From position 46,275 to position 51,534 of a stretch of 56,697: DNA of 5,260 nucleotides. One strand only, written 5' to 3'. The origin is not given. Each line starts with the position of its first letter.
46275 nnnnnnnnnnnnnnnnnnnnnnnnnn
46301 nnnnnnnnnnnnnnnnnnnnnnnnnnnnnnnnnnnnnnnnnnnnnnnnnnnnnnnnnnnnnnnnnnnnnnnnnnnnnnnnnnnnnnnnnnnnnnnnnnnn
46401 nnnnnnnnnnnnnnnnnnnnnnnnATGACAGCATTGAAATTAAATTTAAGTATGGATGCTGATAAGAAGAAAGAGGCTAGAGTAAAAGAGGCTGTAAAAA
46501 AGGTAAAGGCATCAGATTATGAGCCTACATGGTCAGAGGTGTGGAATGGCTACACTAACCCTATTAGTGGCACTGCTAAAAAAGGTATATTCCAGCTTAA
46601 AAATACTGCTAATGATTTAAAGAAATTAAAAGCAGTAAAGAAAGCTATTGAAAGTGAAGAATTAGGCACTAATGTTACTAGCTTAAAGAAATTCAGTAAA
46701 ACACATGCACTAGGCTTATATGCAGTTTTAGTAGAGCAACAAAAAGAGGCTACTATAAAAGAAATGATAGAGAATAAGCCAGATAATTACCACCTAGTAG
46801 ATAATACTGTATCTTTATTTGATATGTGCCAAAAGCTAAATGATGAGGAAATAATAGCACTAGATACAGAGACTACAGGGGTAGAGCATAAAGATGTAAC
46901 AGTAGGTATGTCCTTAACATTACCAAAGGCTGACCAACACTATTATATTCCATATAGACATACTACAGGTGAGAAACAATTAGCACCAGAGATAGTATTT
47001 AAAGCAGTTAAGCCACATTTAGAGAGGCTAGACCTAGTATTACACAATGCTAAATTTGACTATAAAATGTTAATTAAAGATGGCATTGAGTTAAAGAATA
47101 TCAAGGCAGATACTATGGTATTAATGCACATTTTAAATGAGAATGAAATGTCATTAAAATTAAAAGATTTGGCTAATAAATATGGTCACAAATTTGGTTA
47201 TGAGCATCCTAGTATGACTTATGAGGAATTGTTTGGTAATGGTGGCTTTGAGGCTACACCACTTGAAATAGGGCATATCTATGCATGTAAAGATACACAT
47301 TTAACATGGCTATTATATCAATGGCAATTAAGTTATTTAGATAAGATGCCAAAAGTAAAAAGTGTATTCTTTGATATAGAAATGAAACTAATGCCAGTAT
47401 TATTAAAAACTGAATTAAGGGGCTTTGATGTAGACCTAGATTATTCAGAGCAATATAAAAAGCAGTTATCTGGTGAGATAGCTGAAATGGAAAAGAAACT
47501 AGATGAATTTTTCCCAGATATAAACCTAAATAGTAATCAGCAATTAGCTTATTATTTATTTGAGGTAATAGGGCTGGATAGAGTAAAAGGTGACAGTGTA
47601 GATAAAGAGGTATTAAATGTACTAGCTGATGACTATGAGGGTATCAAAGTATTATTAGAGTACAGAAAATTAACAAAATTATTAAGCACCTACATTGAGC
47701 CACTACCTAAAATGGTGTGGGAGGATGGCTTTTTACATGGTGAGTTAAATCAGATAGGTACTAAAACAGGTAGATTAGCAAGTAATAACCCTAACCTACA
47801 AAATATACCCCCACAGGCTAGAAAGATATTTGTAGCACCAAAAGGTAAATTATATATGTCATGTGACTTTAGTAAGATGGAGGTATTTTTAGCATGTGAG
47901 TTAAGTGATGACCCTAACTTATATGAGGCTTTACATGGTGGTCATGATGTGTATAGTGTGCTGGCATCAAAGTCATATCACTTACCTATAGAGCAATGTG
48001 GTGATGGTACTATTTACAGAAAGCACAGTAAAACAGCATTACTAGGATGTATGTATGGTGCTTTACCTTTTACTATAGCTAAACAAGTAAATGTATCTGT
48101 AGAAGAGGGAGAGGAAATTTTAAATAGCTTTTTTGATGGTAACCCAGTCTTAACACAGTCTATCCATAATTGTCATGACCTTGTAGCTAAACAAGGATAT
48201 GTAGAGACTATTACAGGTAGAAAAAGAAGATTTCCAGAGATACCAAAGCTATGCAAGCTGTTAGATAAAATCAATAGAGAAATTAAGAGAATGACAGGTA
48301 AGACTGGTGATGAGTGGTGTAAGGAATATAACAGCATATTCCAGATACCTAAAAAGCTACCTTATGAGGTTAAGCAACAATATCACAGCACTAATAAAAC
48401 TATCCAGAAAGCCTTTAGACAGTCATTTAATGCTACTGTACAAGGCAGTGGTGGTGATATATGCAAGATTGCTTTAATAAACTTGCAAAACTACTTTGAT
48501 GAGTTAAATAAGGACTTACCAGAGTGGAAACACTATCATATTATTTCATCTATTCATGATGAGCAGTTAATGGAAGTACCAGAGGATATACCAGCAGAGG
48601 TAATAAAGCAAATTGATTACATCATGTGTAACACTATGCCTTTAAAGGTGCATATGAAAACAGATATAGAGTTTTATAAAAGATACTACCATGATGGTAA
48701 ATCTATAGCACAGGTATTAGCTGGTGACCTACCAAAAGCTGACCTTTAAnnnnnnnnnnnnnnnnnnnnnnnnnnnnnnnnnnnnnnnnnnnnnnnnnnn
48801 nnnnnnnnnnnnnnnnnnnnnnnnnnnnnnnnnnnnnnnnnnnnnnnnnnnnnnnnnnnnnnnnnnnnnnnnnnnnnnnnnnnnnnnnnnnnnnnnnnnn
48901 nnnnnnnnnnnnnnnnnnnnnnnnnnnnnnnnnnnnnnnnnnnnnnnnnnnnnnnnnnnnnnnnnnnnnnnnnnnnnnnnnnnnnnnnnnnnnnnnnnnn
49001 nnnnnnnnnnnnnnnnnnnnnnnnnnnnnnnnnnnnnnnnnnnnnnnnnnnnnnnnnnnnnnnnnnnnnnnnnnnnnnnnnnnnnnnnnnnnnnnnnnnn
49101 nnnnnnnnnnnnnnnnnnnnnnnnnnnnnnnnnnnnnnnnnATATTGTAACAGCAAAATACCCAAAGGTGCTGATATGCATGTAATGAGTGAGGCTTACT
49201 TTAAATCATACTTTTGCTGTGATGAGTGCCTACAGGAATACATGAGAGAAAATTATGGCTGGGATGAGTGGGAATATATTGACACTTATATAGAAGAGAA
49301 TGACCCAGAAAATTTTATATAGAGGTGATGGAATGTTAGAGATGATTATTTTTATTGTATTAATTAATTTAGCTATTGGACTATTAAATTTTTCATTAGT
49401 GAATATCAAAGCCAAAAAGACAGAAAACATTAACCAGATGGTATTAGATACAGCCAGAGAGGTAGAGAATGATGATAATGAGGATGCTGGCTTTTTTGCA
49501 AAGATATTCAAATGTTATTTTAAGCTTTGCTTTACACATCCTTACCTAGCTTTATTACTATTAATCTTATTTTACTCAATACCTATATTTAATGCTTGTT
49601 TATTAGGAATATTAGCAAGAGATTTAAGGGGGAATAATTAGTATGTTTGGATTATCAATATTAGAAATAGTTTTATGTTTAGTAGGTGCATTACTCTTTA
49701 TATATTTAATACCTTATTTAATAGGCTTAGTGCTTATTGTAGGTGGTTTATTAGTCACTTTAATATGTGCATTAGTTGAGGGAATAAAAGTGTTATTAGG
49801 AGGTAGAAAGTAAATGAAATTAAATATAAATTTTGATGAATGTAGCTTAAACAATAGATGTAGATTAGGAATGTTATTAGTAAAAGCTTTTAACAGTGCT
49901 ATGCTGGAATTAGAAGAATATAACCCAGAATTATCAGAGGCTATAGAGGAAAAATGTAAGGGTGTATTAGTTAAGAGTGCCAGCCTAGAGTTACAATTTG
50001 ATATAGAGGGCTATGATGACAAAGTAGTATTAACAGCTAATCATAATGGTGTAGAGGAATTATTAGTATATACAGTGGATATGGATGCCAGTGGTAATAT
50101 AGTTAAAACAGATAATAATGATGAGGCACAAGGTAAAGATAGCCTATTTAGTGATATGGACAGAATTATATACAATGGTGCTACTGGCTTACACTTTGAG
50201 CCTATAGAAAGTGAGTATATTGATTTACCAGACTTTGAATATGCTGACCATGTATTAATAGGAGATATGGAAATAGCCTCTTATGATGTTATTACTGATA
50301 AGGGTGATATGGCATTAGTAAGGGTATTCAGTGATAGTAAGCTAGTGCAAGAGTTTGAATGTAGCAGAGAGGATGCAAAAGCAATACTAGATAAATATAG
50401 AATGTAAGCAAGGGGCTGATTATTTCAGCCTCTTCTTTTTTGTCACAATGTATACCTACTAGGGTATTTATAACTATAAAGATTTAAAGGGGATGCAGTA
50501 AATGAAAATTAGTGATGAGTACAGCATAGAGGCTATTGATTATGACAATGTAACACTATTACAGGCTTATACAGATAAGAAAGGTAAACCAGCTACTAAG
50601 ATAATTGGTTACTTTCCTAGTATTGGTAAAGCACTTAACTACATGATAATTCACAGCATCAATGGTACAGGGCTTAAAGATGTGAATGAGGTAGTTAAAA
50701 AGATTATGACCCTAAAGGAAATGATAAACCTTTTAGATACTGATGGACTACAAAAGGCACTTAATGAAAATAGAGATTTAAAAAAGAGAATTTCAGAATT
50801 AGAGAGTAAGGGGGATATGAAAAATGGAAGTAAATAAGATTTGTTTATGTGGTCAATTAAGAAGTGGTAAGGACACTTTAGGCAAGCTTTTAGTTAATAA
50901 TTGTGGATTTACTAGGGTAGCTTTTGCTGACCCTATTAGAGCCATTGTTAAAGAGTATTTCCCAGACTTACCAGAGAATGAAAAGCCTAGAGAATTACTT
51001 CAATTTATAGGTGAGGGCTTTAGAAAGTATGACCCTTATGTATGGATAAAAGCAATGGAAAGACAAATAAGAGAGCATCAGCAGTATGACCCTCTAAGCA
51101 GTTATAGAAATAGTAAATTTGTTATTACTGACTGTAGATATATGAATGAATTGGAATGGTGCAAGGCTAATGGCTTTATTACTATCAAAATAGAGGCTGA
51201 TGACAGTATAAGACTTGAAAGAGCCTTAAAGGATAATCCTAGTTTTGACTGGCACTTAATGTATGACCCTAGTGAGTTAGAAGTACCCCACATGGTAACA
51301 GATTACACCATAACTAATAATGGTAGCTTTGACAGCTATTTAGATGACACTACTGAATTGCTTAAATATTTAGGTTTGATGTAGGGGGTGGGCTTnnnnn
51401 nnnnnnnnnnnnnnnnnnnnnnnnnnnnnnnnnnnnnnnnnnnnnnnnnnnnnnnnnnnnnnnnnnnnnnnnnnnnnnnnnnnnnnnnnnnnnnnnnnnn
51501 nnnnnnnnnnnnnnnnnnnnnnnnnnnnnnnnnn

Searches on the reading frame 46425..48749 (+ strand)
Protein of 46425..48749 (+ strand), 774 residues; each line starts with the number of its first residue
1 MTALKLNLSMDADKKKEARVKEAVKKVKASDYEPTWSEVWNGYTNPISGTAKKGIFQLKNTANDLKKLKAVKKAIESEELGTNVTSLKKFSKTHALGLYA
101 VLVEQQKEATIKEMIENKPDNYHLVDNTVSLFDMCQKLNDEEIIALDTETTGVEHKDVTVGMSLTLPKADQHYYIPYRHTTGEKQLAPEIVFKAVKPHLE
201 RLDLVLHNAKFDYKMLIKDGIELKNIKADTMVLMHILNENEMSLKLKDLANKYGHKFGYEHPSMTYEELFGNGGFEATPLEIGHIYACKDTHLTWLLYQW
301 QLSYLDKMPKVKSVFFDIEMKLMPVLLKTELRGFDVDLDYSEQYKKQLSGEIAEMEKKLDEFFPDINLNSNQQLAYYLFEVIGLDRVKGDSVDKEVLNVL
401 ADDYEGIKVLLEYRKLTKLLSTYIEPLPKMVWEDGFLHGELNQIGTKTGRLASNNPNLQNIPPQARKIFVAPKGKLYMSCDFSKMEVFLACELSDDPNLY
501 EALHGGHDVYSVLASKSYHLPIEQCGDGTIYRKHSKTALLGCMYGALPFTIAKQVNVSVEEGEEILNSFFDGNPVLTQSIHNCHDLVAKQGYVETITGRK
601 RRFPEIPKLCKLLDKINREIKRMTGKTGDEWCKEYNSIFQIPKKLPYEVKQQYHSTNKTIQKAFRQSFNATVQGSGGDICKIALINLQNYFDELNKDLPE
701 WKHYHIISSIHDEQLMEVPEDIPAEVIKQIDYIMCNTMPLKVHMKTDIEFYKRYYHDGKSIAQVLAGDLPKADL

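Call 27: find_homologous_proteins(query=window:46425-48749:+, max_evalue=1e-20)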
Query window:46425-48749:+ (774 aa): 3885 proteins with E <= 1e-20 among 8000 candidates; the best 120 are listed.
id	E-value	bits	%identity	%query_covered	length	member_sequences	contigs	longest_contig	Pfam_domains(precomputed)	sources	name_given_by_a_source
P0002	0.0e+0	1752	99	100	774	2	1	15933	PF01612.27,PF00476.27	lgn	-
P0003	0.0e+0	1286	74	100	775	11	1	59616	PF01612.27,PF22619.3,PF00476.27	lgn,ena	-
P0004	0.0e+0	1134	65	99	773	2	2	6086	PF01612.27,PF22619.3,PF00476.27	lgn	-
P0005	0.0e+0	1103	64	99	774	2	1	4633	PF01612.27,PF00476.27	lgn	-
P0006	0.0e+0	1093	63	99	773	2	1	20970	PF01612.27,PF00476.27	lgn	-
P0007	0.0e+0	1082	63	99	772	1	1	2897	PF01612.27,PF00476.27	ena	-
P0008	0.0e+0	1081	63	99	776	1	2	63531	PF01612.27,PF00476.27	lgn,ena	-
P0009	0.0e+0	1079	63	99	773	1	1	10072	PF01612.27,PF00476.27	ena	-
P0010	0.0e+0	1079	63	99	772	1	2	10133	PF01612.27,PF00476.27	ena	-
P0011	0.0e+0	1079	63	99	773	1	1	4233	PF01612.27,PF00476.27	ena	-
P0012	0.0e+0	1078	63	99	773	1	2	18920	PF01612.27,PF00476.27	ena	-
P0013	0.0e+0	1078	63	99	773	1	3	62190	PF01612.27,PF00476.27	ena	-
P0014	0.0e+0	1077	63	99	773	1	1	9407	PF01612.27,PF00476.27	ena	-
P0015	0.0e+0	1077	63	99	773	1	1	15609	PF01612.27,PF00476.27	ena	-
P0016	0.0e+0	1077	63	99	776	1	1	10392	PF01612.27,PF00476.27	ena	-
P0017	0.0e+0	1076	63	99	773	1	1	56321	PF01612.27,PF00476.27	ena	-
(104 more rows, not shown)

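Call 28: find_encoding_contigs(protein=P0003, flank=10000, max_places=2)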
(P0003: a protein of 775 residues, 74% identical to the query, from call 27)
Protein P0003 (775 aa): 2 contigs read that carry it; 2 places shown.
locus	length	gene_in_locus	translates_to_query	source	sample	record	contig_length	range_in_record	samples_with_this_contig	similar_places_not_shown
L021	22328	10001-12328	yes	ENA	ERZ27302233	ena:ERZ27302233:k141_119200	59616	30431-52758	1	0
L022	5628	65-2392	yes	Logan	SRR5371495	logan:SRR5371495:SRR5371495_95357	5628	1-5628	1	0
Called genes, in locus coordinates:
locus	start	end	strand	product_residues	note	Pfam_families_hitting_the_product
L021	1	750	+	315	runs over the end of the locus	PF12705:PDDEXK_1 (weak)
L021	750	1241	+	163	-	PF02075:RuvC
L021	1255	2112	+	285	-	PF02086:MethyltransfD12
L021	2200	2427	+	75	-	PF00462:Glutaredoxin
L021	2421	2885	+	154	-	PF13353:Fer4_12, PF04055:Radical_SAM (weak)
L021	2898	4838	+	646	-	PF13597:NRDD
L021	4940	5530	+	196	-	-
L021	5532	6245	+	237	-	-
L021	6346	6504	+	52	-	-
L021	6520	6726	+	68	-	-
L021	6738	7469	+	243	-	PF00692:dUTPase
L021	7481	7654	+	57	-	-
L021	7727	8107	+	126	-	-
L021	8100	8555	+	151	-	PF00075:RNase_H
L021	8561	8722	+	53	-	-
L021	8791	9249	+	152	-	-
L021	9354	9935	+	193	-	-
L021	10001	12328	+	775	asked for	PF01612:DNA_pol_A_exo1, PF22619:DNA_polI_exo1 (weak), PF00476:DNA_pol_A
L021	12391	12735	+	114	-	PF13392:HNH_3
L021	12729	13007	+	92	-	-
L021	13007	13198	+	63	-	-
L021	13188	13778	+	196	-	-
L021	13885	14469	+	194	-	PF21448:DNMK (faint)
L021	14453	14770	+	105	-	PF04297:UPF0122, PF04545:Sigma70_r4, PF08281:Sigma70_r4_2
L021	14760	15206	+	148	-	-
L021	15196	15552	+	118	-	-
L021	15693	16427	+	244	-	-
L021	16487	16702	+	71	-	-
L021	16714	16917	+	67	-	-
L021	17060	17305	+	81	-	-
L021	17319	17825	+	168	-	-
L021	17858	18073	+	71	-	-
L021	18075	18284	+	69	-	-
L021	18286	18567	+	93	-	-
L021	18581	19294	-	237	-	PF13730:HTH_36 (faint)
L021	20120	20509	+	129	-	PF13022:HTH_Tnp_1_2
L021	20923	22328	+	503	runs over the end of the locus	-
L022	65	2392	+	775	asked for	PF01612:DNA_pol_A_exo1, PF22619:DNA_polI_exo1 (weak), PF00476:DNA_pol_A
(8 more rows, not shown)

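Call 29: find_encoding_contigs(protein=P0008, flank=10000, max_places=2)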
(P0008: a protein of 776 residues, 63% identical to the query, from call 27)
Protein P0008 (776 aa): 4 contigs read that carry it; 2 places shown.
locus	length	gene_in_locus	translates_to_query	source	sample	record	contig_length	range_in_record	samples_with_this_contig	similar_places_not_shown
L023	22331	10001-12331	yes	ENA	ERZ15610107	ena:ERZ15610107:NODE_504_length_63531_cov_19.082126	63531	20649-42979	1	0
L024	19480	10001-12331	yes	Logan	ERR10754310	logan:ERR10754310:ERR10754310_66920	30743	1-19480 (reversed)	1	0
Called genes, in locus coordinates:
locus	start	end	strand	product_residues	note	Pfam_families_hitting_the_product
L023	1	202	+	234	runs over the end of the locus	-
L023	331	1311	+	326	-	-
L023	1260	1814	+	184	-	PF02075:RuvC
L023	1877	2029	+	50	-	PF25708:Phage_T7_Gp5_9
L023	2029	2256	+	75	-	PF00462:Glutaredoxin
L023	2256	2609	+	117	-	PF10686:YAcAr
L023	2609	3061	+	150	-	PF13353:Fer4_12, PF04055:Radical_SAM (weak)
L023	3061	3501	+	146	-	PF04218:CENP-B_N (faint), PF02796:HTH_7 (faint), PF13384:HTH_23 (faint), PF13518:HTH_28 (weak)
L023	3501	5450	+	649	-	PF13597:NRDD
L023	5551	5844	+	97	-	-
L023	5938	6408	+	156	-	PF00692:dUTPase (weak)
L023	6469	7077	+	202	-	PF14014:DUF4230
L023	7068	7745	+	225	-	PF01520:Amidase_3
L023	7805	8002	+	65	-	-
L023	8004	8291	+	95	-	-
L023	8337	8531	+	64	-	-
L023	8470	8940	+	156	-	PF07463:NUMOD4, PF13392:HNH_3 (weak)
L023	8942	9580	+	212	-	-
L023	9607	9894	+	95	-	-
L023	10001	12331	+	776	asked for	PF01612:DNA_pol_A_exo1, PF00476:DNA_pol_A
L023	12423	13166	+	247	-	PF25680:Mom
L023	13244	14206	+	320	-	PF00145:DNA_methylase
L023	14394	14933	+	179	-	-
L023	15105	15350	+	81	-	PF11753:DUF3310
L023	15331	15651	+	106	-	PF04297:UPF0122, PF04545:Sigma70_r4 (weak)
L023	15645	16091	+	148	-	-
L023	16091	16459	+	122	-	-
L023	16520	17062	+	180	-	PF07463:NUMOD4, PF22083:I-HmuI_NUMOD-like (weak)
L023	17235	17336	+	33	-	-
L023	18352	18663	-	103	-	-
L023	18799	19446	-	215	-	-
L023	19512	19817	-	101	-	-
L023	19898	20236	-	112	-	-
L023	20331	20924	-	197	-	PF13489:Methyltransf_23, PF13847:Methyltransf_31 (faint), PF08241:Methyltransf_11, PF08242:Methyltransf_12, PF13649:Methyltransf_25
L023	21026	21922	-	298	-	PF17338:GP88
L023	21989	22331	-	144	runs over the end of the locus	-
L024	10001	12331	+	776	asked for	PF01612:DNA_pol_A_exo1, PF00476:DNA_pol_A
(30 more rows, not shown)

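Call 31: search_dna_similar(query=window:46425-48749:+, collection=phages, mode=protein, max_rows=25)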
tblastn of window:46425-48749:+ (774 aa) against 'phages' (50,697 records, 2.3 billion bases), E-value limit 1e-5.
Records with a match: 4941; places in all: 4941; records where one place covers at least 80% of the query: 229.
Best place of each record, by identity: <60% 4941.
By first word of the organism name: Mycobacterium 821; Vibrio 595; Klebsiella 340; Salmonella 335; Staphylococcus 324; Pseudomonas 257; Bacillus 236; Escherichia 219; Microbacterium 177; Acinetobacter 168; and 121 more.
By host as written in the record: - 696; Mycobacterium smegmatis mc2 155 583; Klebsiella pneumoniae 180; Mycobacterium smegmatis mc#155 109; Staphylococcus aureus 104; Microbacterium foliorum NRRL B-24224 86; Pseudomonas aeruginosa 79; Escherichia coli 76; and 1004 more.
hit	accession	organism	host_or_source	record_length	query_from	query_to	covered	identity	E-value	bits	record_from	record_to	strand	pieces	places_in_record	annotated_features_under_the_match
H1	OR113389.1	Clostridium phage vB_CtyS-FA67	Clostridium sp.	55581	32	761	92%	46.4%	1e-139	616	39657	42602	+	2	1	putative DNA polymerase | hypothetical protein | putative DNA endonuclease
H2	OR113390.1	Clostridium phage vB_CtyS-FA70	Clostridium sp.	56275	32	761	92%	46.4%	1e-139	616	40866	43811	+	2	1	putative DNA polymerase | hypothetical protein | putative DNA endonuclease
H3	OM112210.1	Bacillus phage PK2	Bacillus sp. (in: Bacteria)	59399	32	750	93%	41.0%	4e-165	535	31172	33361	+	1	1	DNA polymerase I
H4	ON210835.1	Bacillus phage 268TH002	Bacillus subtilis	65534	46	754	92%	36.5%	2e-122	411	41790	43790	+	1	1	61: DNA polymerase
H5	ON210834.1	Bacillus phage 268TH007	Bacillus subtilis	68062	46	754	92%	36.5%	2e-122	411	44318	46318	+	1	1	65: DNA polymerase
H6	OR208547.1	Bacillus phage phi18-2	Bacillus subtilis 18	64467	46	754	92%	36.1%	3e-110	375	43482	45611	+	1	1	DNA polymerase I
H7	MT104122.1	Sporosarcina phage Lietuvens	Sporosarcina aquimarina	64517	55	766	92%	35.1%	7e-111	377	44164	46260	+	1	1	DNA polymerase I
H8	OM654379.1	Bacillus phage vB_BauS_KLEB27-1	Bacillus australimaris strain KR4M-27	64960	51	773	93%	34.3%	3e-108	369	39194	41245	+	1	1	DNA polymerase I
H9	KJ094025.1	Listeria phage LP-032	Listeria monocytogenes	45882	51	754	91%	35.1%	4e-123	413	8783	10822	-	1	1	DNA polymerase I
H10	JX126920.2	Listeria phage LP-037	-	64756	51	754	91%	35.1%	4e-123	413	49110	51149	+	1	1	DNA polymerase I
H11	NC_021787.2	Listeria phage LP-037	-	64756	51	754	91%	35.1%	4e-123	413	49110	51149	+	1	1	DNA polymerase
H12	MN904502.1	Listeria phage LP-018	Listeria monocytogenes FSL F6-367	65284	51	754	91%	35.1%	4e-123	413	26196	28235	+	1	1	DNA polymerase I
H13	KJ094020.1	Listeria phage LP-026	Listeria monocytogenes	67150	51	754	91%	35.1%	4e-123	413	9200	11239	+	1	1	DNA polymerase I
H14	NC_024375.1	Listeria phage LP-026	Listeria monocytogenes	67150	51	754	91%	35.1%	4e-123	413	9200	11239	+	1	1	DNA polymerase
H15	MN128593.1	Listeria phage LP-031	Listeria monocytogenes FSL F6-367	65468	51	754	91%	35.1%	6e-123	412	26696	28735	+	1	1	DNA polymerase I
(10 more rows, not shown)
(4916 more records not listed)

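Call 80: find_encoding_contigs(protein=P0017, flank=10000, max_places=1)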
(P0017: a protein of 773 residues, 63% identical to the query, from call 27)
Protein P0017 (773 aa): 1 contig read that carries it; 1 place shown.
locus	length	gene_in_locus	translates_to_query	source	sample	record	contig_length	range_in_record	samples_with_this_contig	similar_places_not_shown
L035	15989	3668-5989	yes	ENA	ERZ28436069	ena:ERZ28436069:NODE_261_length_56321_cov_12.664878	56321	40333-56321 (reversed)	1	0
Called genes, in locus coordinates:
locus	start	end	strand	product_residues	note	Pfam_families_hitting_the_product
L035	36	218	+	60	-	-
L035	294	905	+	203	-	PF14014:DUF4230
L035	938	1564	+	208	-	PF01520:Amidase_3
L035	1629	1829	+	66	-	-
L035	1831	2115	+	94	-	-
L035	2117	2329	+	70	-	-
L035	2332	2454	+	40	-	-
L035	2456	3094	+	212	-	-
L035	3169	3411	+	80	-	-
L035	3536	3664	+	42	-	-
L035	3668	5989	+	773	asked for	PF01612:DNA_pol_A_exo1, PF00476:DNA_pol_A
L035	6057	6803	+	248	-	PF25680:Mom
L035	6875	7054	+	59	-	-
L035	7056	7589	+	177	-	-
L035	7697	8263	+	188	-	PF21448:DNMK (weak)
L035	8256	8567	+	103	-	PF04297:UPF0122, PF04545:Sigma70_r4 (weak)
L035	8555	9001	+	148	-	-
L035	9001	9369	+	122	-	-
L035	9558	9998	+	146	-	PF22083:I-HmuI_NUMOD-like (weak)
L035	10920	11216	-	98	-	-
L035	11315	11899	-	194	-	-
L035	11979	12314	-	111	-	-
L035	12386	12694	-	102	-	-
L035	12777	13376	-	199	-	PF13489:Methyltransf_23, PF08241:Methyltransf_11, PF08242:Methyltransf_12, PF13649:Methyltransf_25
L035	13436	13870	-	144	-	-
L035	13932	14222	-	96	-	-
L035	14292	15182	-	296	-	PF17338:GP88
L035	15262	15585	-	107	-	-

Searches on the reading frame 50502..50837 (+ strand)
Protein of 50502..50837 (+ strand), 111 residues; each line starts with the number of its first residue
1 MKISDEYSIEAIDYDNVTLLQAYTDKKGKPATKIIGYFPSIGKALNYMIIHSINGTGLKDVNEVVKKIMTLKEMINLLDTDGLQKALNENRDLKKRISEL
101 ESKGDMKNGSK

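Call 13: search_protein_families(library=phrogs, proteins=[window:50502-50837:+], max_evalue=0.001)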
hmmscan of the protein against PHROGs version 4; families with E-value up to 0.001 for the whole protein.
window:50502-50837:+ (111 aa): 1 family
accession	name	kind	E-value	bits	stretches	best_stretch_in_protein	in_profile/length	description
phrog_154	-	DNA, RNA and nucleotide metabolism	5.7e-10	40.3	1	1-76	8-86/112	replication initiation protein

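Call 15: search_protein_families(library=pfam, proteins=[window:50502-50837:+], max_evalue=0.05)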
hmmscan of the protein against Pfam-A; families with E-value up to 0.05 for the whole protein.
window:50502-50837:+ (111 aa): 1 family
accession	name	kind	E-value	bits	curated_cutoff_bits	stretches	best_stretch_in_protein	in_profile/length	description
PF05030.17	SSXT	-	0.04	14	26.2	0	80-108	6-34/62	SSXT protein (N-terminal region)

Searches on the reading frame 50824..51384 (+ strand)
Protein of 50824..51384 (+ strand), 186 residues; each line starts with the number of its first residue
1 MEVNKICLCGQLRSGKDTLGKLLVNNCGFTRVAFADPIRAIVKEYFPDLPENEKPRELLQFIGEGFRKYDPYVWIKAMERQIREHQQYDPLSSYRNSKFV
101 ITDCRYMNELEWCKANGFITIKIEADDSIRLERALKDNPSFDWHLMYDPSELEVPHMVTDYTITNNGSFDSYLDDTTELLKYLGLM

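Call 13: search_protein_families(library=phrogs, proteins=[window:50824-51384:+], max_evalue=0.001)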
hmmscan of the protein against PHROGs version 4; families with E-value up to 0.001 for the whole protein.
window:50824-51384:+ (186 aa): 2 families
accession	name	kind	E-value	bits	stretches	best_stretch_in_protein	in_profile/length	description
phrog_139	-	other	2.2e-45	156.5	1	1-168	81-247/342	deoxynucleoside monophosphate kinase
phrog_1815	-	other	0.00056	21.2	0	6-32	6-32/197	guanylate kinase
